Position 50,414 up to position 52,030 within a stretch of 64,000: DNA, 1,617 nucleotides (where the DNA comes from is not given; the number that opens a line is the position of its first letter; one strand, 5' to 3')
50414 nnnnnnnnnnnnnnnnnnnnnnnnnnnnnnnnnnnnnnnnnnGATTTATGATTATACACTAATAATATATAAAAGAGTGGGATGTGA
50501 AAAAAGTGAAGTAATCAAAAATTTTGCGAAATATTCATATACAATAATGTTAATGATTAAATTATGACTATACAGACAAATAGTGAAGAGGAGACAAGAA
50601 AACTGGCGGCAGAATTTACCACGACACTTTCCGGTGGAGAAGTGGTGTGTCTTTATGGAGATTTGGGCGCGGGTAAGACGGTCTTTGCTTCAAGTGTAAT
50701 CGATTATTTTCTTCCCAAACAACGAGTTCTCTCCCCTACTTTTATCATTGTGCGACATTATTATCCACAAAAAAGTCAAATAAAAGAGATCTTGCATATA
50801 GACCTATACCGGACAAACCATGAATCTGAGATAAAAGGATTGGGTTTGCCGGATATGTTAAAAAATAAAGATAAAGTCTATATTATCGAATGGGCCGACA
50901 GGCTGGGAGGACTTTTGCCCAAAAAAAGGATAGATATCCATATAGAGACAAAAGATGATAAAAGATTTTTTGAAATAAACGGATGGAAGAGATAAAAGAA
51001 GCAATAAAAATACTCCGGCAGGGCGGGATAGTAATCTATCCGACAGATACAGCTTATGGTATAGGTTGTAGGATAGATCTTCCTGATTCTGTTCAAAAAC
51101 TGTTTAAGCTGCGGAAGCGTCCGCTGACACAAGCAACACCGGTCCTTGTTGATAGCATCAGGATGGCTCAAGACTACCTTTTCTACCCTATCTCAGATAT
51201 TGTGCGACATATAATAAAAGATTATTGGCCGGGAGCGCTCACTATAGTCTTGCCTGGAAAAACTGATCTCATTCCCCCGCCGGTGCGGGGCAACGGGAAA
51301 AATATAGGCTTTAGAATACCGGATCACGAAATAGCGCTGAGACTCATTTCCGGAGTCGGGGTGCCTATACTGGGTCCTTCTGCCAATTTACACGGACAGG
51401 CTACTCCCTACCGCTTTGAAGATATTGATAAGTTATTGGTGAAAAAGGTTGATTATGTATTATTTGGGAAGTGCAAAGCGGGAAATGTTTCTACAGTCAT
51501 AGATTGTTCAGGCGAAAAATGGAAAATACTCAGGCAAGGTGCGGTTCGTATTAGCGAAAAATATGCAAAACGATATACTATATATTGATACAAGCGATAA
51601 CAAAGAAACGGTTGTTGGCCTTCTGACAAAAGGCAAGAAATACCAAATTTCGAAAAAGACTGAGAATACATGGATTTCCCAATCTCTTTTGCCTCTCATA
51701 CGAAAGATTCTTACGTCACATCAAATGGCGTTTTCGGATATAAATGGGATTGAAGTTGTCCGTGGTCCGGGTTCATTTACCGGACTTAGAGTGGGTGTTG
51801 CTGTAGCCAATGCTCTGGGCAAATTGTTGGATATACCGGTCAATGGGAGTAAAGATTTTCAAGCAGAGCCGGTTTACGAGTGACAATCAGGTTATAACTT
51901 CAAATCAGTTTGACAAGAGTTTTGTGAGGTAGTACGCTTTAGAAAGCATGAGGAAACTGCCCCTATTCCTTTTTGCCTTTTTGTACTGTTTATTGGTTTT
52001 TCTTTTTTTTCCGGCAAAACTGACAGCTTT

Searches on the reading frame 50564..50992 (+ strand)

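Call 63: search_protein_families(library=pfam, proteins=[window:50564-50992:+], max_evalue=0.001)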
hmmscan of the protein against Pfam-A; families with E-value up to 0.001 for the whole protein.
window:50564-50992:+ (143 aa): 3 families
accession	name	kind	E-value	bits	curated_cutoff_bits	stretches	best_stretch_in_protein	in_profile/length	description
PF02367.23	TsaE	-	1.9e-33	115.6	26.6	1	5-133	1-125/128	Threonylcarbamoyl adenosine biosynthesis protein TsaE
PF24883.2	NPHP3_N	-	8.3e-06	26.5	24.8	1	19-78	13-73/164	Nephrocystin 3, N-terminal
PF13191.12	AAA_16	-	0.0009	20.2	32.6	0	8-55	6-55/167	AAA ATPase domain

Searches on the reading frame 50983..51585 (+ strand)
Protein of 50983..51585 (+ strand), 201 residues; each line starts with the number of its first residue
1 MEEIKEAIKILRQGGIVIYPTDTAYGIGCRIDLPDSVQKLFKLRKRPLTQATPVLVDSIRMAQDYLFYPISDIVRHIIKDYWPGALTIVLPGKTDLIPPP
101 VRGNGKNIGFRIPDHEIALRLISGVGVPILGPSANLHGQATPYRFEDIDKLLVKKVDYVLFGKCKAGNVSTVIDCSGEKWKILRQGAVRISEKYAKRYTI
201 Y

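Call 63: search_protein_families(library=pfam, proteins=[window:50983-51585:+], max_evalue=0.001)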
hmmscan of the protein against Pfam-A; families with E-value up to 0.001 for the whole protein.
window:50983-51585:+ (201 aa): 1 family
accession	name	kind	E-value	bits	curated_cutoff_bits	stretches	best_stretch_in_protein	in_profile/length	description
PF01300.24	Sua5_yciO_yrdC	-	5.3e-50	169.8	25.1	1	9-186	1-178/178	Telomere recombination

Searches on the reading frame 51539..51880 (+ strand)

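Call 63: search_protein_families(library=pfam, proteins=[window:51539-51880:+], max_evalue=0.001)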
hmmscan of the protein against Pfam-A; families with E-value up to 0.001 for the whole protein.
window:51539-51880:+ (114 aa): 1 family
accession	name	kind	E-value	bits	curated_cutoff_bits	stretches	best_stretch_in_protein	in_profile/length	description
PF00814.31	TsaD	-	2.4e-14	54.2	24.8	1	47-103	30-86/264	tRNA N6-adenosine threonylcarbamoyltransferase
